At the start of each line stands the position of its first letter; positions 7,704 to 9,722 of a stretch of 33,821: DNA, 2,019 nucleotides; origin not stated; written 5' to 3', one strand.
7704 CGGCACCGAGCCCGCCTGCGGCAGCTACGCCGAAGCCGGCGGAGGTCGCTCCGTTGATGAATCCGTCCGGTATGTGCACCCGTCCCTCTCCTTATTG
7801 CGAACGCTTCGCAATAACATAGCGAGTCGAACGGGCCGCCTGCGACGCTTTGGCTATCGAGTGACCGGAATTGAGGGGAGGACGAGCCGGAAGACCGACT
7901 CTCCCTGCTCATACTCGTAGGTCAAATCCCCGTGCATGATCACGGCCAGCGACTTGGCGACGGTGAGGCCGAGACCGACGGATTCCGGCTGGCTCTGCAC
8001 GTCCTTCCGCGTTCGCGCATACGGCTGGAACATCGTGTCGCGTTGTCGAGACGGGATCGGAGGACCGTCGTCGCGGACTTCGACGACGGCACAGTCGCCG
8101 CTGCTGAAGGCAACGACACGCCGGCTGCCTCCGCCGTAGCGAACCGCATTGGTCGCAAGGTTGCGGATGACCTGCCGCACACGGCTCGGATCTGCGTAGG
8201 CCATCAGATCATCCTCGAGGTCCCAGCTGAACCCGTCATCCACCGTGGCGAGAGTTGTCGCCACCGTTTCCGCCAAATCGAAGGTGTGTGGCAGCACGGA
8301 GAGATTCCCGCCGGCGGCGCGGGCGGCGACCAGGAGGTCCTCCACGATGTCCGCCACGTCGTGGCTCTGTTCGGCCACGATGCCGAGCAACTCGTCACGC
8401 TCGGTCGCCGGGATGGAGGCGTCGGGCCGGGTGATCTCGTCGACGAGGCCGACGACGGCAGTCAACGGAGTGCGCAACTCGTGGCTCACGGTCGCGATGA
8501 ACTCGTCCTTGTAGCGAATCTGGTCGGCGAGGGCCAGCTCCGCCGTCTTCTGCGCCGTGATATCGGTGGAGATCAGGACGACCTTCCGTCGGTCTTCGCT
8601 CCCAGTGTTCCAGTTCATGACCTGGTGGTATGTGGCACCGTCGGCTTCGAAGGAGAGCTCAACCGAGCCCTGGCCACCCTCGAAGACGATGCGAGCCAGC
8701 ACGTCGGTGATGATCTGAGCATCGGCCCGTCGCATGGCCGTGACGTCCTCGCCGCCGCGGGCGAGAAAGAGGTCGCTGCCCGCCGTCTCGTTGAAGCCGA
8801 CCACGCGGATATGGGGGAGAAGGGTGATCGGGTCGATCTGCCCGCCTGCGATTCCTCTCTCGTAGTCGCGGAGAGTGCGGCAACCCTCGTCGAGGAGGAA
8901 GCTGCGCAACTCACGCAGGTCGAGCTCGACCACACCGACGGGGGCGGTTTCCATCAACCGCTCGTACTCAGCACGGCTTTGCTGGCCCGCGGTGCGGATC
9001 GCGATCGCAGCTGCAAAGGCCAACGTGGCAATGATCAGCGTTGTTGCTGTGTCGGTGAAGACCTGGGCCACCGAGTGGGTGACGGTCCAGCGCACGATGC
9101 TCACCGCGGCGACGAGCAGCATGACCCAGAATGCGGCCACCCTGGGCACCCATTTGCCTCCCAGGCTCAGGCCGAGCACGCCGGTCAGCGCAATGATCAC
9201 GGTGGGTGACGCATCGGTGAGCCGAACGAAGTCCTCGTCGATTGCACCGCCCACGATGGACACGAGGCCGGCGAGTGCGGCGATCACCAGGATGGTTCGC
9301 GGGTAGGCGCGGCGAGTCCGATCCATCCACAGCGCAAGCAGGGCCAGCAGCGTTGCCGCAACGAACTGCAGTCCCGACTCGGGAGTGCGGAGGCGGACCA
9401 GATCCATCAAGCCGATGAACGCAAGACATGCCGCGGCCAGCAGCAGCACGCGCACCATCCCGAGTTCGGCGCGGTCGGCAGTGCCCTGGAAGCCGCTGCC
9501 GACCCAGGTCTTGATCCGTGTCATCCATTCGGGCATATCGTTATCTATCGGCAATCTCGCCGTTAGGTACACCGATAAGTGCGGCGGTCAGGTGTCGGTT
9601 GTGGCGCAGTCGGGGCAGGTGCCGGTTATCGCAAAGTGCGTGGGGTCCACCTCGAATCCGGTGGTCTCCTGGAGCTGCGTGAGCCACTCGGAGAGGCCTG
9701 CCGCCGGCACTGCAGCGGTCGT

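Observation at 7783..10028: Fur-family regulator + orphan histidine kinase + Nur-box-like palindrome upstream of a CbiMNQO/NikMNQO ECF metal transporter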

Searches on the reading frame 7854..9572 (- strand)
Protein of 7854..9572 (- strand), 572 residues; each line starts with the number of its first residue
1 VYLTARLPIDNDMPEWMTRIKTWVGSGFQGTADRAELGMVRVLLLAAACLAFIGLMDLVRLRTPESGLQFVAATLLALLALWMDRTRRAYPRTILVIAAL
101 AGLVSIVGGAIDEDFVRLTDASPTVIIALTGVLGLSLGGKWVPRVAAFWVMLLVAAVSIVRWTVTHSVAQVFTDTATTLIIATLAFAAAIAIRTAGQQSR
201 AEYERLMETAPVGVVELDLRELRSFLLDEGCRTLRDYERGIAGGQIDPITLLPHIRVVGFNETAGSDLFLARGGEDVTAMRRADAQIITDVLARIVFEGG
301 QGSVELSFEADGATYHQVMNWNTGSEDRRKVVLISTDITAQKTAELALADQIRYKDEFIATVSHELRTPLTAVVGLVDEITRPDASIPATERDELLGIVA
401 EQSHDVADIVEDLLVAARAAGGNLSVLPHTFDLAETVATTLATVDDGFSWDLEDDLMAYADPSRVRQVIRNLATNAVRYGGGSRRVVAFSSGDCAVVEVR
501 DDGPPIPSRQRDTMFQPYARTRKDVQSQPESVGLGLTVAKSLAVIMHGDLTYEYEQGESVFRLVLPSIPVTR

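Call 3: search_protein_families(library=pfam, proteins=[window:7854-9572:-])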
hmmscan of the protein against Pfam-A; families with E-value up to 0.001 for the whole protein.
window:7854-9572:- (572 aa): 2 families
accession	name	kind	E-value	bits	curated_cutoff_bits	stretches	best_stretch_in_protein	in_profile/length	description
PF02518.31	HATPase_c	-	7e-18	65.5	26.4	1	461-566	2-108/111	Histidine kinase-, DNA gyrase B-, and HSP90-like ATPase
PF00512.31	HisKA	-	1.8e-12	47.5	26.9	1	355-419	2-63/66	His Kinase A (phospho-acceptor) domain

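Call 5: search_protein_families(library=ncbifam, proteins=[window:7854-9572:-], max_evalue=0.01)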
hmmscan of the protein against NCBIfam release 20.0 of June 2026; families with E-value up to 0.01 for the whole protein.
window:7854-9572:- (572 aa): 68 families (the best 25 are shown)
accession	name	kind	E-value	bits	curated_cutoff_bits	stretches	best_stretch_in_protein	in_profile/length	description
NF046044.1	PnpS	equivalog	4.7e-30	104.9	400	1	317-566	140-390/390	two-component system histidine kinase PnpS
TIGR02966.1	phoR_proteo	equivalog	4e-25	88.5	334.2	1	311-561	77-329/333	phosphate regulon sensor histidine kinase PhoR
NF008302.0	PRK11091.1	equivalog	4e-25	88.1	838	1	331-565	259-503/779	aerobic respiration two-component sensor histidine kinase ArcB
NF006800.0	PRK09303.1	equivalog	2.7e-24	85.8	342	1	326-566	122-376/383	histidine kinase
TIGR02956.1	TMAO_torS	equivalog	4.6e-23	81.3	676.5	1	352-566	461-681/967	TMAO reductase system sensor histidine kinase/response regulator TorS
TIGR01386.1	cztS_silS_copS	subfamily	2.4e-22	79.5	292.55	1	351-566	237-457/457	heavy metal sensor histidine kinase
NF033091.0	HK_VanS_ACDEFG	equivalog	1.7e-21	76.6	400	1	347-566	68-293/293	vancomycin resistance histidine kinase VanS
NF038297.2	hybrid_HK_HrmK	equivalog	6.4e-21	74.6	725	1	345-569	227-459/607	hybrid histidine kinase/response regulator HrmK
NF008543.0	PRK11466.1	equivalog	7.2e-21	73.7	982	1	343-566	434-661/914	TMAO reductase system sensor histidine kinase/response regulator TorS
NF008468.0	PRK11360.1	equivalog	1.1e-20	73.5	646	1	331-567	370-608/616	two-component system sensor histidine kinase AtoS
NF008099.0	PRK10841.1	equivalog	1.5e-20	72.6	920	1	353-565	468-688/949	two-component system sensor histidine kinase RcsC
NF007793.0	PRK10490.1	equivalog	2.3e-20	72.2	1123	1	349-567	658-882/895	two-component system sensor histidine kinase KdpD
NF041735.1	hist_kin_RppB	equivalog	2.5e-20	72.7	400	1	355-566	216-438/438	two-component system sensor histidine kinase RppB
NF007898.0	PRK10604.1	equivalog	2.7e-20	72.9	478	1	350-567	207-423/433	two-component system sensor histidine kinase RstB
NF041880.1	EPS_EpsF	equivalog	2e-19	69.5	900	1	333-554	252-476/492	response regulator EpsF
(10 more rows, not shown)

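Call 24: find_homologous_proteins(query=window:7854-9536:-, max_evalue=1e-20)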
Query window:7854-9536:- (560 aa): 387 proteins with E <= 1e-20 among 8000 candidates; the best 120 are listed.
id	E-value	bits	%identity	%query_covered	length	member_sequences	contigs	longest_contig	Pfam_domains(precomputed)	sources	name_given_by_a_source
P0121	0.0e+0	1198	100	99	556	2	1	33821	PF02518.32,PF00512.32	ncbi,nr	ncbi:MAG: HAMP domain-containing sensor histidine kinase [Acidimicrobiia bacterium]|nr:HAMP domain-c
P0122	0.0e+0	1092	91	100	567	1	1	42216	PF02518.32,PF00512.32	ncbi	-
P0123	9.4e-255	865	73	100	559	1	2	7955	PF02518.32,PF00512.32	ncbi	-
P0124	1.8e-249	847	71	99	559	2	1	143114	PF02518.32,PF00512.32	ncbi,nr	ncbi:MAG: HAMP domain-containing sensor histidine kinase [Acidimicrobiia bacterium]|nr:HAMP domain-c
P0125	5.1e-213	727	62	99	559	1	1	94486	PF02518.32,PF00512.32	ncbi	-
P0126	2.1e-203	695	59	99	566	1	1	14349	PF02518.32,PF00512.32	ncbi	-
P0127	4.3e-184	631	59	94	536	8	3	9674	PF02518.32,PF00512.32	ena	-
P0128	2.5e-182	626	53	99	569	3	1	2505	PF02518.32,PF00512.32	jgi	jgi:signal transduction histidine kinase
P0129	2.2e-178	613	52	99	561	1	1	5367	PF02518.32,PF00512.32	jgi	jgi:signal transduction histidine kinase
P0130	5.5e-171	588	52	100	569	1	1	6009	PF02518.32,PF00512.32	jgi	jgi:signal transduction histidine kinase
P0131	3.3e-169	582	52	98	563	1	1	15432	PF02518.32,PF00512.32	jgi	jgi:signal transduction histidine kinase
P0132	4.9e-127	443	44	99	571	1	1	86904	PF02518.32,PF00512.32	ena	-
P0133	1.1e-126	442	45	99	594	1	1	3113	PF02518.32,PF00512.32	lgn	-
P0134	3.4e-116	407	44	98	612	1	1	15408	PF02518.32,PF00512.32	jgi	jgi:signal transduction histidine kinase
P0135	4.5e-115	404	45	98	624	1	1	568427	PF02518.32,PF00512.32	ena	-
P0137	4.3e-79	285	38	96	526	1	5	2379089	PF02518.32,PF00512.32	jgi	jgi:signal transduction histidine kinase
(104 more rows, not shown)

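Call 26: find_encoding_contigs(protein=P0131, flank=7000, max_places=2)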
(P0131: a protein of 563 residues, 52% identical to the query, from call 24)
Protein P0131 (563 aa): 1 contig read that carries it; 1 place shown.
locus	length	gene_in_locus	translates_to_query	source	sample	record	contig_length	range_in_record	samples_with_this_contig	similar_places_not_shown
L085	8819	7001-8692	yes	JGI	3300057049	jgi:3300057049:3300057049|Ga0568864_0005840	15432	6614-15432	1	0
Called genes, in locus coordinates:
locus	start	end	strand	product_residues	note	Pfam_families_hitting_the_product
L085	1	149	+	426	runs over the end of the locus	PF14697:Fer4_21 (faint), PF00037:Fer4, PF12797:Fer4_2 (weak), PF12837:Fer4_6 (weak), PF12838:Fer4_7, PF13187:Fer4_9, PF13237:Fer4_10, PF00037:Fer4 (weak)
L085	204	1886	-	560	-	PF00920:ILVD_EDD_N, PF24877:ILV_EDD_C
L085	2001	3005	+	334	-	PF03816:LytR_cpsA_psr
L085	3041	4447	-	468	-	PF03816:LytR_cpsA_psr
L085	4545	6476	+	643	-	PF02397:Bac_transf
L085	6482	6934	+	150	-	PF01475:FUR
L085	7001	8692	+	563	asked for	PF00512:HisKA, PF02518:HATPase_c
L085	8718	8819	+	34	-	?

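Call 27: find_encoding_contigs(protein=P0132, flank=7000, max_places=2)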
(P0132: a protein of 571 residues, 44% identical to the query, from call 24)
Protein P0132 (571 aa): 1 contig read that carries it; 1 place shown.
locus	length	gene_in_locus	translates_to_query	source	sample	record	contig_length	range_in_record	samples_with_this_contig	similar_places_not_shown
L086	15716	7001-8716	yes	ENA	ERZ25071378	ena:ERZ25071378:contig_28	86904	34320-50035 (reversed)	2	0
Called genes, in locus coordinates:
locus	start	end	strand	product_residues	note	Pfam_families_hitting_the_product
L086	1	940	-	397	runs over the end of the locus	PF00346:Complex1_49kDa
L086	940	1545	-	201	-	PF00329:Complex1_30kDa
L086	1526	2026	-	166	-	PF01058:Oxidored_q6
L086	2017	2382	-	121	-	PF00507:Oxidored_q4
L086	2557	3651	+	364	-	PF01663:Phosphodiest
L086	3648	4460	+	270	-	PF13489:Methyltransf_23 (weak), PF08241:Methyltransf_11, PF08242:Methyltransf_12, PF13649:Methyltransf_25, PF13847:Methyltransf_31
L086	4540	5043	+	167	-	PF07681:DoxX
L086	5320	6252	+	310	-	-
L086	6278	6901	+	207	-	-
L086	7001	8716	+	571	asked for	PF00512:HisKA, PF02518:HATPase_c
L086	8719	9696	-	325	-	PF08240:ADH_N, PF00107:ADH_zinc_N, PF13602:ADH_zinc_N_2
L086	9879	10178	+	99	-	PF03992:ABM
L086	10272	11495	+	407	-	PF07690:MFS_1, PF00083:Sugar_tr (weak)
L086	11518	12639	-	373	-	PF26514:DUF8173 (weak)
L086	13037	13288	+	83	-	-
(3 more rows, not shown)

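Call 28: find_encoding_contigs(protein=P0135, flank=7000, max_places=2)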
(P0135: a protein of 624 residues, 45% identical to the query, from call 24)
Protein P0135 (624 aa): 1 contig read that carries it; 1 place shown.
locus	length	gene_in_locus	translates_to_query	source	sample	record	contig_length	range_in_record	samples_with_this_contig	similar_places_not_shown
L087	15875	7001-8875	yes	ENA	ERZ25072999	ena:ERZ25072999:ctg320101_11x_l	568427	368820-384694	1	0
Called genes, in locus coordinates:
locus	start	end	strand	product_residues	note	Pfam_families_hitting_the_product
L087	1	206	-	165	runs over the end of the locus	PF13187:Fer4_9 (faint), PF14697:Fer4_21 (faint), PF12797:Fer4_2 (faint), PF12837:Fer4_6 (faint), PF13237:Fer4_10 (faint), PF12838:Fer4_7, PF13484:Fer4_16 (weak), PF00037:Fer4, +1 more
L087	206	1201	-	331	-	PF00146:NADHdh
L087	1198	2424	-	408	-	PF00346:Complex1_49kDa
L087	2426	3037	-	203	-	PF00329:Complex1_30kDa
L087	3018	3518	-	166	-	PF01058:Oxidored_q6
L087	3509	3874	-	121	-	PF00507:Oxidored_q4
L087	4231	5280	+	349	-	PF01663:Phosphodiest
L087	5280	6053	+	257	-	PF13489:Methyltransf_23, PF13649:Methyltransf_25, PF13847:Methyltransf_31, PF08241:Methyltransf_11, PF08242:Methyltransf_12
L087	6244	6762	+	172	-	PF07681:DoxX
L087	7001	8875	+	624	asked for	PF00512:HisKA, PF02518:HATPase_c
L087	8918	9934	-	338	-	PF08240:ADH_N, PF00107:ADH_zinc_N, PF13602:ADH_zinc_N_2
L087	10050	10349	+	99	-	PF03992:ABM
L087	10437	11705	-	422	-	PF13520:AA_permease_2, PF00324:AA_permease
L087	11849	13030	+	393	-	PF07690:MFS_1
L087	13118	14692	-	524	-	PF26514:DUF8173 (weak)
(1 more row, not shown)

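Call 29: find_encoding_contigs(protein=P0137, flank=7000, max_places=2)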
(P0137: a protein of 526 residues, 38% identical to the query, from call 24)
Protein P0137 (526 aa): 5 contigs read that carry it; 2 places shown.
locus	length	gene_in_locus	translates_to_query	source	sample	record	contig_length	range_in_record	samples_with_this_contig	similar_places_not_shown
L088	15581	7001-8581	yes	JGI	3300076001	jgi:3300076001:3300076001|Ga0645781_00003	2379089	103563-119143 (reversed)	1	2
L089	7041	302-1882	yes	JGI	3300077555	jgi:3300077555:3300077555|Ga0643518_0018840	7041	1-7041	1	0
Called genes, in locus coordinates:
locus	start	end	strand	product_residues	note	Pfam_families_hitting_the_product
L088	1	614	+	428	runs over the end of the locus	PF01053:Cys_Met_Meta_PP, PF00155:Aminotran_1_2, PF01041:DegT_DnrJ_EryC1 (weak), PF01212:Beta_elim_lyase, PF00266:Aminotran_5 (weak)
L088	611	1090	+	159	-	PF13380:CoA_binding_2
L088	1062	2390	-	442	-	PF01757:Acyl_transf_3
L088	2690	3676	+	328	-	-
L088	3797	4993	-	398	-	PF01979:Amidohydro_1 (weak), PF07969:Amidohydro_3 (weak)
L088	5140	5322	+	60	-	-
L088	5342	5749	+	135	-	PF00293:NUDIX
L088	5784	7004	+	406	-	PF01546:Peptidase_M20, PF07687:M20_dimer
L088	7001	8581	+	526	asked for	PF00512:HisKA, PF02518:HATPase_c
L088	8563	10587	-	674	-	PF02897:Peptidase_S9_N, PF00326:Peptidase_S9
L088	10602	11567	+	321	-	PF00924:MS_channel_2nd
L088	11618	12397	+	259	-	-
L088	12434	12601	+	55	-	-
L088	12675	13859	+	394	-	PF00108:Thiolase_N, PF02803:Thiolase_C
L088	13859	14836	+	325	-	PF08240:ADH_N, PF00107:ADH_zinc_N, PF13602:ADH_zinc_N_2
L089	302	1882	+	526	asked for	PF00512:HisKA, PF02518:HATPase_c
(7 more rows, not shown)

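Call 33: find_encoding_contigs(protein=P0125, flank=6000, max_places=1)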
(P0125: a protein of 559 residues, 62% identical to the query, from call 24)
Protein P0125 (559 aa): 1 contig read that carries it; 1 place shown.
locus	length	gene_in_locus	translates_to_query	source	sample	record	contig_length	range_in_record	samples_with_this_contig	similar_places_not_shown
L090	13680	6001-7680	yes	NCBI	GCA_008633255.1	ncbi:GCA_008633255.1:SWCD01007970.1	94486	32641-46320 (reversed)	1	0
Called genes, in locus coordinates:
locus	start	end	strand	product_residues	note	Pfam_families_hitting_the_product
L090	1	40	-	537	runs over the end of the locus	PF00920:ILVD_EDD_N, PF24877:ILV_EDD_C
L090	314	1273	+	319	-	PF03816:LytR_cpsA_psr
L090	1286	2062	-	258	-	PF00106:adh_short, PF08659:KR, PF01370:Epimerase (weak), PF13561:adh_short_C2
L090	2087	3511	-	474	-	PF03816:LytR_cpsA_psr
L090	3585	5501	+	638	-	PF02397:Bac_transf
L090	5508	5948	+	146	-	PF01475:FUR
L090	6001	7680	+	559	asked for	PF00512:HisKA, PF02518:HATPase_c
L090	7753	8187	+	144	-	-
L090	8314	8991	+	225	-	PF01891:CbiM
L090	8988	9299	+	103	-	PF13190:PDGLE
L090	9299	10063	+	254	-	PF02361:CbiQ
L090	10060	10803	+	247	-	PF00005:ABC_tran, PF02463:SMC_N (weak), PF13304:AAA_21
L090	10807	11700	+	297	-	PF00892:EamA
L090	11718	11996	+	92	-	-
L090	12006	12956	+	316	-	PF01545:Cation_efflux, PF16916:ZT_dimer (weak)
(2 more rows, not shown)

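Call 34: find_encoding_contigs(protein=P0126, flank=6000, max_places=1)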
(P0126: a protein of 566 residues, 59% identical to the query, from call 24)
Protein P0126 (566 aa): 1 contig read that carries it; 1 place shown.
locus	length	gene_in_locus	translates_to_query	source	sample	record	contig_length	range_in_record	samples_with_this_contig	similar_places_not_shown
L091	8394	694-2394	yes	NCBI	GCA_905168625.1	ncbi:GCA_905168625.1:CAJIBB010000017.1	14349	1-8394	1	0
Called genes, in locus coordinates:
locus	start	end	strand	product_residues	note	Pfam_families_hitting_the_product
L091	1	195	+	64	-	?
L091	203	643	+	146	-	PF01475:FUR, PF12840:HTH_20 (faint)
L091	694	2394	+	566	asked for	PF00512:HisKA, PF02518:HATPase_c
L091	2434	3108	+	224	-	PF01891:CbiM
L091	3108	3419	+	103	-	PF13190:PDGLE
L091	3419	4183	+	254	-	PF02361:CbiQ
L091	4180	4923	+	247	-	PF00005:ABC_tran, PF02463:SMC_N (weak), PF13304:AAA_21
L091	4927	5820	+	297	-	PF00892:EamA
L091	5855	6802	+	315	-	PF01545:Cation_efflux, PF16916:ZT_dimer (faint)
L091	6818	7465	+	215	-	PF00485:PRK (weak)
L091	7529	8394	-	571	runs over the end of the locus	-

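Call 35: find_encoding_contigs(protein=P0127, flank=6000, max_places=2)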
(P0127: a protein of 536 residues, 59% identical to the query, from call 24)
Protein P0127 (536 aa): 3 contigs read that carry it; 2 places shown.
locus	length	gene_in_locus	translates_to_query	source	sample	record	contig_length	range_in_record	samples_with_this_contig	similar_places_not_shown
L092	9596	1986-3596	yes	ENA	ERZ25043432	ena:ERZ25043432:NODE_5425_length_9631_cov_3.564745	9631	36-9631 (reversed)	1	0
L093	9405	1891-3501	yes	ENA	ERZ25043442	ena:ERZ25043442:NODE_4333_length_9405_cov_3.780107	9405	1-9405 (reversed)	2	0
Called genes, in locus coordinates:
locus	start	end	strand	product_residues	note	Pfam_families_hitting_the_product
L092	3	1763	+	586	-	?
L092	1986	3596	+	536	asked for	PF00512:HisKA, PF02518:HATPase_c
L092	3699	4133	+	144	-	-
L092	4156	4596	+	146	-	-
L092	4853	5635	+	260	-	PF00892:EamA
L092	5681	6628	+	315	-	PF01545:Cation_efflux, PF16916:ZT_dimer (weak)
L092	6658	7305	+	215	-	PF06414:Zeta_toxin (weak), PF00485:PRK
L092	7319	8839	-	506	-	-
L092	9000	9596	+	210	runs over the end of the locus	?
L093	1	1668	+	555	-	?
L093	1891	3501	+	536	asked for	PF00512:HisKA, PF02518:HATPase_c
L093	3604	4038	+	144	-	-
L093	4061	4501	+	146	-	-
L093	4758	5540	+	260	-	PF00892:EamA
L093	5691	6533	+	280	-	PF01545:Cation_efflux, PF16916:ZT_dimer (weak)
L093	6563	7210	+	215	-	PF06414:Zeta_toxin (weak), PF00485:PRK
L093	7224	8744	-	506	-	-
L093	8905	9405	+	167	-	?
